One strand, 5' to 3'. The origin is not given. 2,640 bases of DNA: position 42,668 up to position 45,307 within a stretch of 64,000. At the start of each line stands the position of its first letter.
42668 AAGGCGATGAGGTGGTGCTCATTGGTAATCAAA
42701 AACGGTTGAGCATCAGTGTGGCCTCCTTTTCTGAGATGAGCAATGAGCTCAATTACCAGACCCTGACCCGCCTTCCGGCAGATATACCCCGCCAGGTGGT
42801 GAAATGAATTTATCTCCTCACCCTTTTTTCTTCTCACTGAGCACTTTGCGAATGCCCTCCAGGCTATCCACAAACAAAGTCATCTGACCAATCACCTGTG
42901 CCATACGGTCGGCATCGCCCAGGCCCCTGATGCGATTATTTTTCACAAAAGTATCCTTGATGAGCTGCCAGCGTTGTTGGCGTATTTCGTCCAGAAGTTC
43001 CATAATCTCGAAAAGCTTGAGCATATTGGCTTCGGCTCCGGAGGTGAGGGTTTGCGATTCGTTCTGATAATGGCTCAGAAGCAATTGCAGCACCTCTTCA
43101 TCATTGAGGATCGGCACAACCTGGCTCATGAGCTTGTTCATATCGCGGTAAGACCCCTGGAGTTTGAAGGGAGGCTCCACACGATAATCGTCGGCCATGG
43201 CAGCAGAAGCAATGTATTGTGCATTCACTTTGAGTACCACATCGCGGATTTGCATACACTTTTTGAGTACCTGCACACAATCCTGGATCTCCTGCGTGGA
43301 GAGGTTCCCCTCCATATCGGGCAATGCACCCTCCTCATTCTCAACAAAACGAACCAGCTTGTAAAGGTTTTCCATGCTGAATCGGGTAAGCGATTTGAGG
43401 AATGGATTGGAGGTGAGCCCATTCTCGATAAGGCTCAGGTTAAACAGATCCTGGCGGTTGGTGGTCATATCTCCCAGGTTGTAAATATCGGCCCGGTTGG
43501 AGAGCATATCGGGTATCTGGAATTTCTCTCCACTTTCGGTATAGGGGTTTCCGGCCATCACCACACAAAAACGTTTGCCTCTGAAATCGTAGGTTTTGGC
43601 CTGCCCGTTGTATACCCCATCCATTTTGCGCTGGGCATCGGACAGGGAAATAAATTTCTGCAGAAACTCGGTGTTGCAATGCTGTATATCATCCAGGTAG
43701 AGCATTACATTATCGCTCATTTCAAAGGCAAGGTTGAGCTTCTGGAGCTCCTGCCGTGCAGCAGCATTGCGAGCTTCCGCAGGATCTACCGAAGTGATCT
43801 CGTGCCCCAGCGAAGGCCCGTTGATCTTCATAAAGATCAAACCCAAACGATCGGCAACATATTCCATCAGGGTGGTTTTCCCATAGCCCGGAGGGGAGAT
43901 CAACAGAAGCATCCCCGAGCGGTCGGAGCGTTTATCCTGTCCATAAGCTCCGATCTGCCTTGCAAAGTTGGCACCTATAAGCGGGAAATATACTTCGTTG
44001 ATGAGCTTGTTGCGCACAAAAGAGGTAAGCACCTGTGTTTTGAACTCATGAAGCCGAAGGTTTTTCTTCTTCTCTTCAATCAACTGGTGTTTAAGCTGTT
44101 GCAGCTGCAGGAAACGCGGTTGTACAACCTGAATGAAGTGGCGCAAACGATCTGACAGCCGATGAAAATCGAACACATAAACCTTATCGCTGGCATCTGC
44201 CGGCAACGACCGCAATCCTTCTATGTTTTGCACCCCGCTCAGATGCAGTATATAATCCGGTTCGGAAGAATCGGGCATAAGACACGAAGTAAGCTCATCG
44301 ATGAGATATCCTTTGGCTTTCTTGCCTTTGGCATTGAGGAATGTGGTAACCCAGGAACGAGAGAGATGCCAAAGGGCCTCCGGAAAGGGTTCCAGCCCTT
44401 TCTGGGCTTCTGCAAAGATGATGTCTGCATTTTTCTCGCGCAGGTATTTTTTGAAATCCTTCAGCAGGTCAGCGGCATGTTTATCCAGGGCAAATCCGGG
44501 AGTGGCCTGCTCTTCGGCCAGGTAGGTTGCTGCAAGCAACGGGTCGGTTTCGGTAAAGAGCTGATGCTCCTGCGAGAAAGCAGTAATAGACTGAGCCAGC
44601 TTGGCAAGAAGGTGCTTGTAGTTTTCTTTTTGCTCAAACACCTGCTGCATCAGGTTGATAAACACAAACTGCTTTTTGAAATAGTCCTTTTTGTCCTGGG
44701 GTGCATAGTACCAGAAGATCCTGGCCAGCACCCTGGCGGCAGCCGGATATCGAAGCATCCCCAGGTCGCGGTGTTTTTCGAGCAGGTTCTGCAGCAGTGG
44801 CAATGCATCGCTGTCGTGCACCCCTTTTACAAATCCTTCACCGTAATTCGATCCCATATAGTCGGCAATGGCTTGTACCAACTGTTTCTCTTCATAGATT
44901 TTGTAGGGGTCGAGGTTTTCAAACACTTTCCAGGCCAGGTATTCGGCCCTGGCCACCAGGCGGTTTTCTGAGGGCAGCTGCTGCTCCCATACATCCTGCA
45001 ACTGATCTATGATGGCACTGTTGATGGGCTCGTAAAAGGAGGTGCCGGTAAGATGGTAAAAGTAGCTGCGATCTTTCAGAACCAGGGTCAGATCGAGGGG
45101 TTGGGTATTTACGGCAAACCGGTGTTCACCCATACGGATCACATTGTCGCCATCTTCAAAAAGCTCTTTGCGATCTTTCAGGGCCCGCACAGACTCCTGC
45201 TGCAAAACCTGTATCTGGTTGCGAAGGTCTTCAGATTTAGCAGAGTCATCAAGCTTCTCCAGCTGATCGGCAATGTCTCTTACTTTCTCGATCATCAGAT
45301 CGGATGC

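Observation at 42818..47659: Architecture of the 1613-aa ATPase: large N-terminal domain, extended coiled coil, MoxR/AAA_5-like module (DDIQH in place of DEINR), C-terminal ~230-aa domain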

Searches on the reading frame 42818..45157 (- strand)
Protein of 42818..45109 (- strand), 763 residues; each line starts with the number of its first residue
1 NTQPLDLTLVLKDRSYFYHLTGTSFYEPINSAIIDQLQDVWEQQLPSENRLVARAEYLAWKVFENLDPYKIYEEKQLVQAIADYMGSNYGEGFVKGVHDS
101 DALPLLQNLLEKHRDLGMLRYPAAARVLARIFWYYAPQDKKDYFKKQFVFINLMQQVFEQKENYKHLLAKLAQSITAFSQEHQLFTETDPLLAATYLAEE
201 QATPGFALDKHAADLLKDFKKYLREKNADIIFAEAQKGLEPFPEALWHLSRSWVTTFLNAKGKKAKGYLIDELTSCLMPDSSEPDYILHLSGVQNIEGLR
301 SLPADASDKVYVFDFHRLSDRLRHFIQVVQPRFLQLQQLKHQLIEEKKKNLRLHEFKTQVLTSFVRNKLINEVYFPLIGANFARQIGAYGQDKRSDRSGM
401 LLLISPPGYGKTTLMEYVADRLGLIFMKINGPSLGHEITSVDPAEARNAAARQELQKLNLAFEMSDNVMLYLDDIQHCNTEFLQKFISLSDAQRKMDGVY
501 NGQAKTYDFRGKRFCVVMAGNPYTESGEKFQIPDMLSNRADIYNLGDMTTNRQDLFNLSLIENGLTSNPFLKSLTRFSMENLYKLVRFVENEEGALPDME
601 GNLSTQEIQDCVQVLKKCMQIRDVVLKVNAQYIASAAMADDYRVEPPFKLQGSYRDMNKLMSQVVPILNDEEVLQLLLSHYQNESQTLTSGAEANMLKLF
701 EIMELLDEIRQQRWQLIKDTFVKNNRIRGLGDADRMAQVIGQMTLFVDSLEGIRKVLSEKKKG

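Call 32: search_protein_representatives(protein=window:42818-45109:-)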
Query: 763 residues. Proteins with E-value up to 0.001 (for the whole library): 1090; up to 1e-10: 773; up to 1e-30: 361. The best 150 are listed.
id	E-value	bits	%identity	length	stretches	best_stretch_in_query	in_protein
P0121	1.4e-228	777.2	50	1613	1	3-758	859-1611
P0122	1.4e-210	717.7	46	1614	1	1-758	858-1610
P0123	1.8e-210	717.4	47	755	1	17-761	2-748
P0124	4.2e-203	693.0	46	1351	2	293-758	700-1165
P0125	1.7e-199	681.1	45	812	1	1-758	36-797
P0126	2.8e-198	677.0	44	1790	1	1-756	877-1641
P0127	6.1e-196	669.3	46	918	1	45-758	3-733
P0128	2.1e-195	667.5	43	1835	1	1-759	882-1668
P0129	7.8e-193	659.1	45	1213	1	1-756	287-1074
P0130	2.8e-192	657.2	44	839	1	8-757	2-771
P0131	3.7e-189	646.9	42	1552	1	1-760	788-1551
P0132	9.5e-187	638.9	44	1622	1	2-744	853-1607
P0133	3.7e-186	637.0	45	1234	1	1-759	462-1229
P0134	1.0e-184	632.2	44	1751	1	2-758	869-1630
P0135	1.2e-184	632.0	44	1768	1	2-756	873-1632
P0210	4.6e-144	497.8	44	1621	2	310-744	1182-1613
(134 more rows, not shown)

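Call 42: search_solved_structures(query=A3, max_evalue=0.1, show_alignments=3)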
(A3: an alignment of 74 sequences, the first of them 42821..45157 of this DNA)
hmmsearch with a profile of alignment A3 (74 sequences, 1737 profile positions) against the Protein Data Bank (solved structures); distinct sequences matched with E-value up to 0.1: 48.
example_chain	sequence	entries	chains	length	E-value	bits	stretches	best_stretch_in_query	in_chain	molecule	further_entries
9bji_A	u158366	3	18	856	0.0042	17.6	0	1287-1320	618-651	Nuclear valosin-containing protein-like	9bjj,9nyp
7swl_A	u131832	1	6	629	0.0067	16.9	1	1254-1320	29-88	Rix7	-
6mat_A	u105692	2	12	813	0.011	16.2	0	1254-1320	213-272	Rix7 mutant | Rix7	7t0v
7t3i_A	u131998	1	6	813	0.011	16.2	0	1254-1320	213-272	Rix7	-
9dx3_A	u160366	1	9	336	0.011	16.2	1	1278-1320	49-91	Holliday junction branch migration complex subunit RuvB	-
9dx4_A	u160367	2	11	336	0.011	16.2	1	1278-1320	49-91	Holliday junction branch migration complex subunit RuvB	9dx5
7wub_C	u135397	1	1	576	0.019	15.5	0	1287-1320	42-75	Transitional endoplasmic reticulum ATPase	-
7wub_D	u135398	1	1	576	0.019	15.5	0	1287-1320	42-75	Transitional endoplasmic reticulum ATPase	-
6mck_A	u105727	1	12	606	0.022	15.2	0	1287-1320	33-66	Transitional endoplasmic reticulum ATPase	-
6chs_H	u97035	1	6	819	0.031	14.8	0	1288-1320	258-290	Putative cell division control protein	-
9m4n_A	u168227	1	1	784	0.051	14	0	1287-1320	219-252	Cell division control protein 48 homolog A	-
6hk9_A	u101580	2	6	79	0.053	14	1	628-690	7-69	Testis-expressed protein 12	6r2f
9m3v_A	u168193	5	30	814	0.054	13.9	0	1287-1320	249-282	Cell division control protein 48 homolog A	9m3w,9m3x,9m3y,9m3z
2x8a_A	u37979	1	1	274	0.057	13.9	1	1287-1320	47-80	NUCLEAR VALOSIN-CONTAINING PROTEIN-LIKE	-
7rlj_A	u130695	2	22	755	0.057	13.9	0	1287-1320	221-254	Transitional endoplasmic reticulum ATPase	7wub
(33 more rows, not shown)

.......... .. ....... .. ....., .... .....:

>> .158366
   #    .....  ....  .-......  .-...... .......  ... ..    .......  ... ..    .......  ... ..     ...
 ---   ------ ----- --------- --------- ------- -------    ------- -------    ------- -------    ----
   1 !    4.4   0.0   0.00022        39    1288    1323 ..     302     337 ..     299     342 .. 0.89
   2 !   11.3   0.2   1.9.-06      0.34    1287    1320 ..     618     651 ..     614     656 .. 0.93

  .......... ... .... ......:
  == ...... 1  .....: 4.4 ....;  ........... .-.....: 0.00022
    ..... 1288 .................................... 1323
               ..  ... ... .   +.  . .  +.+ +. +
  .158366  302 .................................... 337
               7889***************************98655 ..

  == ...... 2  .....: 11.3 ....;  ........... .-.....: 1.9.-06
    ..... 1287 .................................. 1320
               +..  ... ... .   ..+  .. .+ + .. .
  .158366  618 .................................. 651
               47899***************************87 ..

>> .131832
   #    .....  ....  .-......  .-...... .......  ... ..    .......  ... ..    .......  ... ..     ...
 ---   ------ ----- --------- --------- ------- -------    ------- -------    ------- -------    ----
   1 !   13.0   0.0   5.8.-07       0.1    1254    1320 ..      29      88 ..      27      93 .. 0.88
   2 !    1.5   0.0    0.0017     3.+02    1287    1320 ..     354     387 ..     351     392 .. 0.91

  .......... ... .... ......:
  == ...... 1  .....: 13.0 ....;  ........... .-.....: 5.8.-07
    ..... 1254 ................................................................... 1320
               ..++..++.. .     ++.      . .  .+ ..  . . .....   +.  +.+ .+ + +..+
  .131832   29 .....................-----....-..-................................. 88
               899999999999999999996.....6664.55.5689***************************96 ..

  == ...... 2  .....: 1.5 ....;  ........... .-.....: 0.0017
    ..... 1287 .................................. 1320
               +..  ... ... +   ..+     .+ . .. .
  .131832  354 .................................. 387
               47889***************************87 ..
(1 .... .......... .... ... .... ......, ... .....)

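Call 54: predict_structure(alignment_id=A3)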
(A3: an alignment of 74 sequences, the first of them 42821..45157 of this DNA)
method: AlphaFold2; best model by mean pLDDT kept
length: 779 residues; sequences in the alignment: 74
mean_pLDDT: 86.2   pTM: 0.71
mean pLDDT of the five models: 86.2, 85.5, 83.3, 82.9, 81.4
residues with pLDDT >= 90: 383; 70-90: 324; 50-70: 67; < 50: 5
segments of 3 or more residues with pLDDT < 50: 1-3
pLDDT, mean of each block of 10 residues (from residue 1): 69 86 92 93 92 93 92 95 92 95 81 90 94 91 92 92 88 74 89 93 89 87 89 94 93 91 94 93 91 72 83 81 75 92 95 95 90 69 76 87 71 71 77 89 93 91 93 94 93 89 81 90 90 85 70 78 70 86 86 89 88 88 90 93 87 80 87 89 87 93 85 94 94 89 65 66 74 68
secondary structure, 60 per line:
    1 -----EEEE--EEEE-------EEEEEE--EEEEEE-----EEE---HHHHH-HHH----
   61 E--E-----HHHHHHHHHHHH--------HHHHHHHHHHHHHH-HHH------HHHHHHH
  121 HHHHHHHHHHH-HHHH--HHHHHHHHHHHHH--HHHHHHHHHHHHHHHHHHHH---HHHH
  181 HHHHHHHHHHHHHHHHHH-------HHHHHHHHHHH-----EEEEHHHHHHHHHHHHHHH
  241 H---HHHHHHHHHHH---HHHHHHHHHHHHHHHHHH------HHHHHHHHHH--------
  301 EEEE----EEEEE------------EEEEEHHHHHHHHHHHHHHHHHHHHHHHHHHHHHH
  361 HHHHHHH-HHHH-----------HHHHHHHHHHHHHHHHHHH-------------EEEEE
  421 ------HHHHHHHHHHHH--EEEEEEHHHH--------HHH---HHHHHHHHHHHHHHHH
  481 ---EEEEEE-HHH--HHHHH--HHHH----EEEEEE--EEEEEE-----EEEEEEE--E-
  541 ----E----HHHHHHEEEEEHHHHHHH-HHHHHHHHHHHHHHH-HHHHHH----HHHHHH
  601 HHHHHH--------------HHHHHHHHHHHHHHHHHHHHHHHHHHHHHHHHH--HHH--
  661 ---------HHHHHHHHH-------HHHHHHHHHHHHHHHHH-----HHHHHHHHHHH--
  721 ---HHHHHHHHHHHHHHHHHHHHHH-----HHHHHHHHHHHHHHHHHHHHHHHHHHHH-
elements in order (helices of 4 or more, strands of 3 or more residues): E6-9 E12-15 E23-28 E31-36 E42-44 H48-52 H70-81 H90-103 H114-131 H133-136 H139-151 H154-173 H177-198 H206-216 E222-225 H226-241 H245-255 H259-276 H283-292 E301-304 E309-313 E326-330 H331-367 H369-372 H384-402 E416-420 H427-438 E441-446 H447-450 H465-480 E484-489 H496-500 H503-506 E511-516 E519-524 E530-536 H550-555 E556-560 H561-567 H569-583 H585-590 H595-606 H621-653 H670-678 H686-702 H708-718 H724-745 H751-778
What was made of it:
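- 43478..44059 (-): aa 1201-1394: AAA+ alpha/beta core. AF2 secondary structure (call 54).
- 43586..43627 (-): Pre-sensor-1 beta-hairpin (aa 1345-1358). Strands 511-516 and 519-524 of the AF2 model, which correspond to protein numbering after adding 834 (call 54).
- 42821..43477 (-): aa 1395-1613: AAA+ helical lid with an inserted, less conserved segment, the sensor-2-like LQGSYR motif (aa 1500-1505, window 43145-43162) and a terminal helical pair. AF2 model (call 54).
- On AAA+ superfamily: The AF2 core has strands b1 to b5 (call 54).
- On MoxR family (clade with pre-sensor-1 hairpin, helix-2 insert and pre-sensor-2 insert): Strands 1345-1350 and 1353-1358 lie between Walker B and sensor-1 in the AF2 model (call 54). 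Between b2 and helix 2 the model shows short helices and a loop (aa 1281-1298) but no beta-hairpin (call 54).
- Checked: The 'C-terminal ~230-aa domain' is largely the AAA+ alpha-helical lid, carrying the invariant LQGSYR motif, plus a terminal helical pair (call 54).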

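Call 100: fold_search(model_id=the predicted structure, library=pdb)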
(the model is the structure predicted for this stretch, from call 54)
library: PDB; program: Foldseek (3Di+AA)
matches with E <= 10: 1239; with E <= 0.001: 162
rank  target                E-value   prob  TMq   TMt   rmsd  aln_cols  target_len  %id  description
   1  8efv_B                1.3e-05  1.00  0.16  0.34  10.0       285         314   15  Structure of single homo-hexameric Holliday junction ATP-dependent DNA helicase RuvB motor (released 2023-05-10)
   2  9qh4_F                1.7e-05  1.00  0.20  0.51   9.2       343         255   13  NorQ hexamer from Paracoccus denitrificans (released 2026-03-25)
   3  9qhf_E                2.0e-05  1.00  0.16  0.41  12.4       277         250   16  NorQD complex state 3 from Jhaorihella thermophila (released 2026-03-25)
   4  6l1q_A                2.3e-05  1.00  0.18  0.47  11.9       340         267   12  Crystal structure of AfCbbQ2, a MoxR AAA+-ATPase and CbbQO-type Rubisco activase from Acidithiobacillus ferrooxidans (released 2019-12-18)
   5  9qhd_B                2.4e-05  1.00  0.22  0.59   7.5       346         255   13  NorQD complex state 1 from Jhaorihella thermophila (released 2026-03-25)
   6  7x5b                  2.6e-05  1.00  0.17  0.38  12.3       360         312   12  Crystal structure of RuvB (released 2023-03-08)
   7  7pbl_C                2.7e-05  1.00  0.17  0.37   9.9       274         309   14  RuvAB branch migration motor complexed to the Holliday junction - RuvB AAA+ state s1 [t2 dataset] (released 2022-09-14)
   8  8efv_A                2.7e-05  1.00  0.17  0.36  10.3       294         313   15  Structure of single homo-hexameric Holliday junction ATP-dependent DNA helicase RuvB motor (released 2023-05-10)
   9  9qhd_A                3.0e-05  1.00  0.22  0.59   7.7       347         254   14  NorQD complex state 1 from Jhaorihella thermophila (released 2026-03-25)
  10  8w0f_3                3.3e-05  1.00  0.15  0.17  21.5       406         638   13  Cryo-EM structure of a human MCM2-7 double hexamer on dsDNA (released 2024-10-02)
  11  2ce7_C                3.9e-05  1.00  0.18  0.30  17.9       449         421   16  EDTA treated (released 2006-02-09)
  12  9qh7_E                4.1e-05  1.00  0.16  0.42  10.9       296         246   14  NorQ in complex with NorD VWA domain steep staircase subset 1 from Paracoccus denitrificans (released 2026-03-25)
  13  8efy_B                4.5e-05  1.00  0.16  0.35  10.6       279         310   15  Structure of double homo-hexameric AAA+ ATPase RuvB motors (released 2023-05-10)
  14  2ce7_F                4.7e-05  1.00  0.17  0.29  17.6       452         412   15  EDTA treated (released 2006-02-09)
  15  9qh4_A                4.9e-05  1.00  0.22  0.57   7.7       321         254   14  NorQ hexamer from Paracoccus denitrificans (released 2026-03-25)
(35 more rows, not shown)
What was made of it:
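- On MoxR family (clade with pre-sensor-1 hairpin, helix-2 insert and pre-sensor-2 insert): They also give the highest target-normalised TM-scores in Foldseek (call 100).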
